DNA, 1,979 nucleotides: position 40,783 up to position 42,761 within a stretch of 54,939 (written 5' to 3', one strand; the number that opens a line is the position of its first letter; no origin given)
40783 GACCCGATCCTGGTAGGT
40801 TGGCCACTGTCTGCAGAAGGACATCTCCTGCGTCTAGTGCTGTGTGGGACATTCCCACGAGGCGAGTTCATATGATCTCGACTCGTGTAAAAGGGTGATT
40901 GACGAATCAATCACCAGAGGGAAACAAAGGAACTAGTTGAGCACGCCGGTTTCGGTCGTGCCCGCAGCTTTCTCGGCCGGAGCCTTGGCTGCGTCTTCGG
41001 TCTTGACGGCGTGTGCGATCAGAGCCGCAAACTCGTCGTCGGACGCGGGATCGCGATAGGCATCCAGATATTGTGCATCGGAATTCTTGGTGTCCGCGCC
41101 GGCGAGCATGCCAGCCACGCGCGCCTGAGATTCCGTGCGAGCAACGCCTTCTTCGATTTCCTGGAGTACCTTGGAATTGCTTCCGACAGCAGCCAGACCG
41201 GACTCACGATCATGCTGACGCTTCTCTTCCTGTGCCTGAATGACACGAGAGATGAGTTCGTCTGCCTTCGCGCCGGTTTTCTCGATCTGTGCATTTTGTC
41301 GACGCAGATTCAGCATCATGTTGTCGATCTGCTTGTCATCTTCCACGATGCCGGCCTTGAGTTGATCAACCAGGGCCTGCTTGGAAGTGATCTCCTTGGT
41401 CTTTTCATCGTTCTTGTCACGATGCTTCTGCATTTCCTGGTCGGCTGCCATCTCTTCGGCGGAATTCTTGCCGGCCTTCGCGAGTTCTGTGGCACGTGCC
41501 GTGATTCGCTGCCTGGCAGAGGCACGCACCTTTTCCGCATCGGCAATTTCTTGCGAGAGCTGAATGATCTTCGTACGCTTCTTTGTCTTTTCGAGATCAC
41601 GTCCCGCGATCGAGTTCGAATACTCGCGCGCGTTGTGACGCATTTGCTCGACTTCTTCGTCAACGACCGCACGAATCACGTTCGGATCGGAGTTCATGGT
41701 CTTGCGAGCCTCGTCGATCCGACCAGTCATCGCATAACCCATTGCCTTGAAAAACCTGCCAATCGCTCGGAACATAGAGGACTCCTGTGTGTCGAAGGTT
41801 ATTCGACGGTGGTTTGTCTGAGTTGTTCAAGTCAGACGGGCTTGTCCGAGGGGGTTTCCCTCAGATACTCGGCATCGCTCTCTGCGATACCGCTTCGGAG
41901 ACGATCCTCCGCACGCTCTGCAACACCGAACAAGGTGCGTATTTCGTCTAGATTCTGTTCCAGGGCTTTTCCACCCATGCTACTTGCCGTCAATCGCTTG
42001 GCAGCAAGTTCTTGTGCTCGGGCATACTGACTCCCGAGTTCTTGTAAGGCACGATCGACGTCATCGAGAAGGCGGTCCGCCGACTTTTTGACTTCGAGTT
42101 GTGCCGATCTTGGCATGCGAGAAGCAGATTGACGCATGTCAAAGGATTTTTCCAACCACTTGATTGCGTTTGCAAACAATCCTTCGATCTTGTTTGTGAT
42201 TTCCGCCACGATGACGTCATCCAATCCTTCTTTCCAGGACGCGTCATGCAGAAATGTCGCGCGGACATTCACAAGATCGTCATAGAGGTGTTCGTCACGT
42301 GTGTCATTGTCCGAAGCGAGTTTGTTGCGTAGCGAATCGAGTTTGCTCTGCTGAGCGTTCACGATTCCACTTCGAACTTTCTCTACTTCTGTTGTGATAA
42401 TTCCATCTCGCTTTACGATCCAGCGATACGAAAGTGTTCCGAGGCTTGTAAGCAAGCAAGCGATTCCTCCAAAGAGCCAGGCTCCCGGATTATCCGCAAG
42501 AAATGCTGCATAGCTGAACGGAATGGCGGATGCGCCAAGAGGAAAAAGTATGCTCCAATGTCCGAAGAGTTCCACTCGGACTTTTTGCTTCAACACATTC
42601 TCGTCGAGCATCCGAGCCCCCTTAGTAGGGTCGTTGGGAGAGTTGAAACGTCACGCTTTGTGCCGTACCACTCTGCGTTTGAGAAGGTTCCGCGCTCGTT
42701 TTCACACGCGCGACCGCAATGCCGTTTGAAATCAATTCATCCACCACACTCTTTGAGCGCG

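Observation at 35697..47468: PspA/IM30 (ESCRT-III-like) gene embedded in a nine-gene envelope cluster with a tandem AAA+ ATPase, an ABC importer, two PBP-OmpA fusions and a VWA protein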

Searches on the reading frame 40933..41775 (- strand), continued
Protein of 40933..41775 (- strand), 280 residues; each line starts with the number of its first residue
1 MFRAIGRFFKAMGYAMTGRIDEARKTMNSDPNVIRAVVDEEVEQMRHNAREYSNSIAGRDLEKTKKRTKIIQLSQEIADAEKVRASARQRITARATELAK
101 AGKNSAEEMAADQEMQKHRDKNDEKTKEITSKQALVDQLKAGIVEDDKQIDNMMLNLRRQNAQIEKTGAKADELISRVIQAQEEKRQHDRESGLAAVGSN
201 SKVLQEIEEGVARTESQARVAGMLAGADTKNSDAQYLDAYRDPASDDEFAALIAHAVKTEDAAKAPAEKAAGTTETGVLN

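Call 59: search_solved_structures(query=A4, max_evalue=0.01, show_alignments=1)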
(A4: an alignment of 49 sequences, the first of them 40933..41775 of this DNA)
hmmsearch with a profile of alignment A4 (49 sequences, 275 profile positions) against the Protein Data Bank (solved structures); distinct sequences matched with E-value up to 0.01: 9.
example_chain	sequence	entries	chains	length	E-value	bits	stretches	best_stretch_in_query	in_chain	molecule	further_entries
8qbw_A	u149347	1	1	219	4.5e-07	32.6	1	135-250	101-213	Phage shock protein A, PspA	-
8qbv_A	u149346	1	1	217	4.7e-07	32.6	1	135-250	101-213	Membrane-associated protein Vipp1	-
8qbr_A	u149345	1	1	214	4.8e-07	32.5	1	135-249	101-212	Membrane-associated protein Vipp1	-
6zvr_B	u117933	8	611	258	6.1e-07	32.2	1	135-250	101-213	Vipp1 | Phage shock protein A, PspA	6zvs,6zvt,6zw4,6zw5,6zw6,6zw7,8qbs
8qhx_D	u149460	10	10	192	1.7e-05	27.4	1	137-250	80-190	Membrane-associated protein Vipp1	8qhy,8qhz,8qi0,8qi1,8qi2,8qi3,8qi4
8qhv_0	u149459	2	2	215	2.3e-05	27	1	137-250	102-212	Membrane-associated protein Vipp1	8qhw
7o3w_D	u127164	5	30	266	4.6e-05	26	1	137-250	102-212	Protein sll0617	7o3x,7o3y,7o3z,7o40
8qfv_0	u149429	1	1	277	5.1e-05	25.9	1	137-250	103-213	Protein sll0617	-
9eom_A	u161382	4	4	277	0.0059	19.1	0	137-250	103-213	Membrane-associated protein Vipp1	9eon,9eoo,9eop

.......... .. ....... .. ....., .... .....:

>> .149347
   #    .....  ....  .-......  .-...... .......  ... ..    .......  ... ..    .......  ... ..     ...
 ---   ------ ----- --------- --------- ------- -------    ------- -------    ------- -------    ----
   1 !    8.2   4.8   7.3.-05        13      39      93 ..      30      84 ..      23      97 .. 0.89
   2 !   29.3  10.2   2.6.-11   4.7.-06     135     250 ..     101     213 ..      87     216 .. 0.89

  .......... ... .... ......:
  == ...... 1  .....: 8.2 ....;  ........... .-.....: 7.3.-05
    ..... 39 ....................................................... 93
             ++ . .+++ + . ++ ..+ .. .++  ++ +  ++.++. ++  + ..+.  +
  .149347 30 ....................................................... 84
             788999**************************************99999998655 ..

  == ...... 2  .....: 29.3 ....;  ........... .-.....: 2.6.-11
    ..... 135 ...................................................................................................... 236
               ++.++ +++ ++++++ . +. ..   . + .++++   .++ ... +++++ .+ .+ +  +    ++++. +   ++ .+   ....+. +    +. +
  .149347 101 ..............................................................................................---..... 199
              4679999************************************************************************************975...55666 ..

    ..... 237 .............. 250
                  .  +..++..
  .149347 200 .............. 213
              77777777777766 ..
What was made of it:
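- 40933..41775 (-): g5: divergent PspA/IM30/Vipp1-family protein of the ESCRT-III superfamily (280 aa). Profile A4 hits at E 4.5e-7 (call 59).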

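Call 71: search_protein_families(library=padloc, proteins=[window:40933-41775:-], max_evalue=0.001)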
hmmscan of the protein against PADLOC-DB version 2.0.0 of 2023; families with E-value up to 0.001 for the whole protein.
window:40933-41775:- (280 aa): 0 families

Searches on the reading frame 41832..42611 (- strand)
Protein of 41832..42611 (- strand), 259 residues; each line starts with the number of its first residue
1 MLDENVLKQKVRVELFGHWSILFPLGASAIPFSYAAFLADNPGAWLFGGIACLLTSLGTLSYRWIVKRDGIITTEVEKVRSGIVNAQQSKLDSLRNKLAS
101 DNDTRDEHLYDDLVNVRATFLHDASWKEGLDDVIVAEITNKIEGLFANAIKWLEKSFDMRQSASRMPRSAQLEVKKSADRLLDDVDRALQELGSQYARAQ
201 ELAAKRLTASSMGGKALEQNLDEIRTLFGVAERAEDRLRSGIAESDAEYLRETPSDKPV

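Call 3: search_protein_families(library=pfam, proteins=[window:41832-42611:-], max_evalue=0.01)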
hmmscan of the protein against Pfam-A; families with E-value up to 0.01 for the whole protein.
window:41832-42611:- (259 aa): 0 families

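Call 4: search_protein_families(library=ncbifam, proteins=[window:41832-42611:-], max_evalue=0.01)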
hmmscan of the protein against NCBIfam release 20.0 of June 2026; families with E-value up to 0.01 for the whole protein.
window:41832-42611:- (259 aa): 0 families

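Call 7: search_protein_families(library=pfam, proteins=[window:41832-42611:-], max_evalue=10)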
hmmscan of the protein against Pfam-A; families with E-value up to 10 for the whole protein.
window:41832-42611:- (259 aa): 2 families
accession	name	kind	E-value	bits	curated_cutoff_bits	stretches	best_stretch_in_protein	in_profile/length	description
PF10392.15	COG5_N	-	0.035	14.8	31.2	1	152-244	3-97/132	Conserved oligomeric Golgi complex subunit 5, N-terminal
PF13747.11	DUF4164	-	2.3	9.2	27.2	1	143-204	10-67/89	Domain of unknown function (DUF4164)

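Call 18: find_homologous_proteins(query=window:41832-42611:-)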
Query window:41832-42611:- (259 aa): 1 proteins with E <= 0.001 among 1506 candidates.
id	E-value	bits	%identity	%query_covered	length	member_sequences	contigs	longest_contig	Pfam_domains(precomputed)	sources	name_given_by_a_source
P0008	6.0e-158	542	97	100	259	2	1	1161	-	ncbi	-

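Call 29: search_protein_representatives(protein=window:41832-42611:-)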
Query: 259 residues. Proteins with E-value up to 0.001 (for the whole library): 277; up to 1e-10: 75; up to 1e-30: 3. The best 150 are listed.
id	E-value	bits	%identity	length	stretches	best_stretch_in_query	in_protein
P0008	1.9e-158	541.6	97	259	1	1-259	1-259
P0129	4.6e-46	173.7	37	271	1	3-258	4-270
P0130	6.0e-33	130.8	34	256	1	1-252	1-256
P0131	6.2e-30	120.9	34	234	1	42-243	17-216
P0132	3.2e-28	115.3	31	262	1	1-244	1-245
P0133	4.9e-26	108.1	31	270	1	10-255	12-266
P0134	1.3e-25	106.8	30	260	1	15-249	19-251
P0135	7.3e-23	97.7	29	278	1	1-239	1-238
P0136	2.7e-20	89.3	28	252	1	7-244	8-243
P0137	4.2e-19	85.4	32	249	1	15-244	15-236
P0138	2.5e-18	82.9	26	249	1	2-240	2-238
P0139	5.0e-18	81.9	28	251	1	3-244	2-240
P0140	1.3e-17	80.6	25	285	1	2-243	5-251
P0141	5.2e-17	78.6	26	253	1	8-246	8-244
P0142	1.3e-16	77.3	27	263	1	7-223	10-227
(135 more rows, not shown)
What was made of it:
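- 41832..42611 (-): g4: 2-TM hairpin anchor with a roughly 195-aa cytoplasmic all-helical domain (259 aa). It is a family of its own and the conserved neighbour of g5. 277 cluster representatives in a full HMMER search (call 29).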

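Call 33: search_solved_structures(query=A2, max_evalue=10, show_alignments=2)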
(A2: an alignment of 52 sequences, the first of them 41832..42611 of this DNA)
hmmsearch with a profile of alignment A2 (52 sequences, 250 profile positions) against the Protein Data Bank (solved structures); distinct sequences matched with E-value up to 10: 20.
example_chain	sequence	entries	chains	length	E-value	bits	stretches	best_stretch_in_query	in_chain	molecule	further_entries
1orj_A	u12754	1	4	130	0.033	16.6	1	140-243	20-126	flagellar protein FliS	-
1ory_A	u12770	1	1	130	0.044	16.3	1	140-243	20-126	flagellar protein FliS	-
6tb3_BW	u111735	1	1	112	0.045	16.2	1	172-243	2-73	General negative regulator of transcription subunit 5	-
8qae_A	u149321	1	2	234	0.16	14.4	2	174-225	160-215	sc-apCC-6-SLLA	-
9r1m_A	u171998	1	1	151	0.17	14.3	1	180-236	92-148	sc-apCC-4-LMF-1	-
4iwb_A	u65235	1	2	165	0.19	14.2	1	140-240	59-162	FliC, FliS chimera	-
5apu_A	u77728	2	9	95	0.21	14.1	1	175-238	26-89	GENERAL CONTROL PROTEIN GCN4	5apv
6xm1_B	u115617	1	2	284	0.28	13.6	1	172-208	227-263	Tlg2 Qa SNARE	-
6xmd_B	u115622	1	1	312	0.33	13.4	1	172-208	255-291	Tlg2 Qa SNARE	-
1wmw_A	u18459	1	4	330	0.52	12.7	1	78-140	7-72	geranylgeranyl diphosphate synthetase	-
6s7o_C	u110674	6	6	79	0.6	12.5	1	44-82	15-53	Transmembrane protein 258 | Dolichyl-diphosphooligosaccharide--protein glycosyltransferase subunit TMEM258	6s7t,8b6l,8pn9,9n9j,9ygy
7zet_A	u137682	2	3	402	0.97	11.9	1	210-239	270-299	Clusterin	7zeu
3v47_C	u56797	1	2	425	1.1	11.6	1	190-236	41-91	Flagellin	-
8qad_A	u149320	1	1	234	1.3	11.4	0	139-223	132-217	sc-apCC-6-LLIA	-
6dlc_A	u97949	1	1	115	1.5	11.3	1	168-234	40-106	Designed protein DHD1:234_A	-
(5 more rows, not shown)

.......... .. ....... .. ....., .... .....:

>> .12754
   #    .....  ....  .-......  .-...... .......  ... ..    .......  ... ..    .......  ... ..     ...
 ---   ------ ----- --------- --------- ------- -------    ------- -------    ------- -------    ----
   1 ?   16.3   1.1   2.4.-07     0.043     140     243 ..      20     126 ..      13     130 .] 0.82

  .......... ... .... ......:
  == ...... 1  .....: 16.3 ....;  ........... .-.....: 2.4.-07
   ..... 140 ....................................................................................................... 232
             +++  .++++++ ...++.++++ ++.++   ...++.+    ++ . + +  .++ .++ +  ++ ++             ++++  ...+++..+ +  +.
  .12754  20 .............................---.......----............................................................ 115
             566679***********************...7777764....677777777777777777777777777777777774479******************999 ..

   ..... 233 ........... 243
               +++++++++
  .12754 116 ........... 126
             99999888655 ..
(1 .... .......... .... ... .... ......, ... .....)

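Call 44: predict_structure(alignment_id=A2)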
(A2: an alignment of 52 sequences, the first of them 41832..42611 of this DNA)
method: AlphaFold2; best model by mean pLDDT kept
length: 259 residues; sequences in the alignment: 52
mean_pLDDT: 88.2   pTM: 0.69
mean pLDDT of the five models: 88.2, 87.2, 87.1, 86.7, 85.3
residues with pLDDT >= 90: 167; 70-90: 67; 50-70: 24; < 50: 1
segments of 3 or more residues with pLDDT < 50: none
pLDDT, mean of each block of 10 residues (from residue 1): 88 89 88 88 91 91 92 92 94 97 95 96 93 91 93 97 97 98 96 91 87 69 76 75 62 63
secondary structure, 60 per line:
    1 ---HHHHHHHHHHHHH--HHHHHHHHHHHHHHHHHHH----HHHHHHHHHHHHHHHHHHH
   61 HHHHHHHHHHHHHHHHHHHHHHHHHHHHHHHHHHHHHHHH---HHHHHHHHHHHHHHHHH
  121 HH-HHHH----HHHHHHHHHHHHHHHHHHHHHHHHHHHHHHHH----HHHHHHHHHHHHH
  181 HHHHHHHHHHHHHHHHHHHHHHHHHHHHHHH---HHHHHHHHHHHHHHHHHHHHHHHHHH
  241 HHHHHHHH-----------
elements in order: H4-16 H19-37 H42-100 H104-122 H124-127 H132-163 H168-211 H215-248
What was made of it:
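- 41832..42611 (-): AlphaFold model pLDDT 88, all helical (call 44).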

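Call 47: fold_search(model_id=the predicted structure, library=pdb)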
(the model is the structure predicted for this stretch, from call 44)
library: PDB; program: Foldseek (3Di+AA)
matches with E <= 10: 205; with E <= 0.001: 0
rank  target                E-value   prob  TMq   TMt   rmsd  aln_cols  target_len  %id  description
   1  8e55_A                6.1e-01  0.23  0.19  0.24  24.1       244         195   16  Design of Diverse Asymmetric Pockets in de novo Homo-oligomeric Proteins (released 2023-01-25)
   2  2v0o_C                7.2e-01  0.14  0.18  0.17  39.6       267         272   10  FCHO2 F-BAR domain (released 2007-06-26)
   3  5h3d_B                7.5e-01  0.23  0.21  0.16  31.0       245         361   13  Helical structure of membrane tubules decorated by ACAP1 (BARPH doamin) protein by cryo-electron microscopy and MD sim (released 2019-01-16)
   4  7sqc_1V               7.5e-01  0.10  0.14  0.16  37.6       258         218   12  Ciliary C1 central pair apparatus isolated from Chlamydomonas reinhardtii (released 2022-04-13)
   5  8to0_C                9.3e-01  0.30  0.24  0.34  25.6       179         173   18  48-nm repeating structure of doublets from mouse sperm flagella (released 2023-11-01)
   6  7sqc_1X               1.0e+00  0.08  0.14  0.16  39.5       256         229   12  Ciliary C1 central pair apparatus isolated from Chlamydomonas reinhardtii (released 2022-04-13)
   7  4u5a_A                1.1e+00  0.63  0.28  0.36   6.9       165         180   10  Sporozoite Protein for Cell Traversal (released 2014-12-24)
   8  2elb                  1.2e+00  0.11  0.18  0.15  33.0       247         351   12  Crystal Structure of the BAR-PH domain of human APPL1 (released 2007-05-29)
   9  2v0o_A                1.3e+00  0.11  0.18  0.18  39.0       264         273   10  FCHO2 F-BAR domain (released 2007-06-26)
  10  8dt0_B                1.5e+00  0.69  0.31  0.52   9.2       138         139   17  Scaffolding protein functional sites using deep learning (released 2022-08-10)
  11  9e0h_A                1.6e+00  0.28  0.20  0.32  20.3       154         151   16  De novo calcium channel heptamer, CalC6_3 with DHR extensions. Off target multimerization state (released 2025-10-01)
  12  7nna                  1.6e+00  0.10  0.16  0.20  43.2       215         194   19  Toxin Import Through the Antibiotic Efflux Channel TolC (released 2021-07-07)
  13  9ria_B                1.6e+00  0.75  0.27  0.09   5.0        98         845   17  Cryo-EM structure of tomato NRC3-AVRcap1b complex (released 2025-07-23)
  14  7unj_A                1.6e+00  0.13  0.18  0.21  24.4       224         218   12  De novo designed chlorophyll dimer protein with Zn pheophorbide a methyl ester matching geometry of purple bacterial s (released 2023-04-19)
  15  3lg7_A                1.7e+00  0.20  0.21  0.33  12.1       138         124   14  Crystal structure of HIV epitope-scaffold 4E10_S0_1EZ3A_002_C (released 2010-09-22)
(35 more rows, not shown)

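Call 51: search_protein_families(library=pfam, alignment_id=A2, max_evalue=1)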
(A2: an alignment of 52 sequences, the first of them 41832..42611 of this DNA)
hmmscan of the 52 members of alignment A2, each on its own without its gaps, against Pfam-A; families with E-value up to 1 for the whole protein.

A. member 1, window:41832-42611:- (259 aa): 1 family
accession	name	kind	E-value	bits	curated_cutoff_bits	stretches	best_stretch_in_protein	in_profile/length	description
PF10392.15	COG5_N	-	0.035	14.8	31.2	1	152-244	3-97/132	Conserved oligomeric Golgi complex subunit 5, N-terminal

B. families by the number of members that match (of 52 scanned): 162 families (the first 25 are shown)
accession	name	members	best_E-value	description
PF09177.16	STX6_10_61_N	4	0.0029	Syntaxin 6/10/61, N-terminal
PF06103.16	DUF948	3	0.0072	Bacterial protein of unknown function (DUF948)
PF11727.13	ISG65-75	3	0.01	Invariant surface glycoprotein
PF14523.12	Syntaxin_2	3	0.011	Syntaxin-like protein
PF10400.15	Vir_act_alpha_C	3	0.035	Virulence activator alpha C-term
PF05227.19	CHASE3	2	0.0012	CHASE3 domain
PF07332.16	Phage_holin_3_6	2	0.002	Putative Actinobacterial Holin-X, holin superfamily III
PF07219.19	HemY_N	2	0.0025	HemY protein N-terminus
PF08649.15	DASH_Dad1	2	0.003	DASH complex subunit Dad1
PF04012.17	PspA_IM30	2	0.0055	PspA/IM30 family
PF06833.16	MdcE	2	0.024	Malonate decarboxylase gamma subunit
PF16471.10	JIP_LZII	2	0.033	JNK-interacting protein leucine zipper II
PF04104.19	DNA_primase_lrg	2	0.075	Eukaryotic and archaeal DNA primase, large subunit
PF12205.13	GIT1_C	2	0.13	G protein-coupled receptor kinase-interacting protein 1 C term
PF13567.11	DUF4131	2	0.15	Domain of unknown function (DUF4131)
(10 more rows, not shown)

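Call 71: search_protein_families(library=padloc, proteins=[window:41832-42611:-], max_evalue=0.001)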
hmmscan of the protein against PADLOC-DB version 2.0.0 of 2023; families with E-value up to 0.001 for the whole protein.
window:41832-42611:- (259 aa): 0 families
